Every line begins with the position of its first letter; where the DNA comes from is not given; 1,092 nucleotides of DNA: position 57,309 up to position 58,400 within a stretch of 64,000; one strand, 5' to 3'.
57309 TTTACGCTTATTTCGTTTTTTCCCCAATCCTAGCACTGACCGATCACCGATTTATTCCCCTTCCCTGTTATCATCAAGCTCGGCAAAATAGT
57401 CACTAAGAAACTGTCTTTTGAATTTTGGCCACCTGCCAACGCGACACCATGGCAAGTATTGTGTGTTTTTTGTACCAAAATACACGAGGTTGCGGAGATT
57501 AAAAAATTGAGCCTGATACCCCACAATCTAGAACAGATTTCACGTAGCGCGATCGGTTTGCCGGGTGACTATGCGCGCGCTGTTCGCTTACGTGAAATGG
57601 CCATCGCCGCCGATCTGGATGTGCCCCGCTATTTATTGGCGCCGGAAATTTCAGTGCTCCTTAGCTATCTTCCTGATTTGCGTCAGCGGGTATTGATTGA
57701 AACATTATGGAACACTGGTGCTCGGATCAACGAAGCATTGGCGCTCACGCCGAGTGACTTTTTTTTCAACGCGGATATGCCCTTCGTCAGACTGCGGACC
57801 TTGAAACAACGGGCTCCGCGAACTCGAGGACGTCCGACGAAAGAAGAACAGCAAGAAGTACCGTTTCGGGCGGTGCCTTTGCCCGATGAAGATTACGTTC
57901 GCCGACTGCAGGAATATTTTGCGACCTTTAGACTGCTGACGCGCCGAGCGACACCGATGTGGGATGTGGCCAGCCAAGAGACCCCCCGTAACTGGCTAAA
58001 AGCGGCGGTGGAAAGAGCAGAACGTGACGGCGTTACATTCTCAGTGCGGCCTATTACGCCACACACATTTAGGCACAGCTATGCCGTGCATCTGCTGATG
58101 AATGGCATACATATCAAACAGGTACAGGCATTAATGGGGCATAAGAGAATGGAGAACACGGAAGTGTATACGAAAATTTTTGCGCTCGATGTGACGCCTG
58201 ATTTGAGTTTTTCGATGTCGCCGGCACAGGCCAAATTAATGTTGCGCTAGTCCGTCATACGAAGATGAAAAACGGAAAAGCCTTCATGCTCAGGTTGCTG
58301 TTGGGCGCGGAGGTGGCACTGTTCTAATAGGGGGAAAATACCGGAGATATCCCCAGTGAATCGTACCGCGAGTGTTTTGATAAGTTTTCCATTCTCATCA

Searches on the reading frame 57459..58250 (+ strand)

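Call 56: search_protein_families(library=pfam, proteins=[window:57459-58250:+], max_evalue=0.001)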
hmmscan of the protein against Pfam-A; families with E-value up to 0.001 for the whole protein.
window:57459-58250:+ (263 aa): 1 family
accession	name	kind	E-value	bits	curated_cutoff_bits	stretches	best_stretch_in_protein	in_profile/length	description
PF00589.27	Phage_integrase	-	8.8e-19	68.4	27.1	1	63-240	7-168/172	Phage integrase family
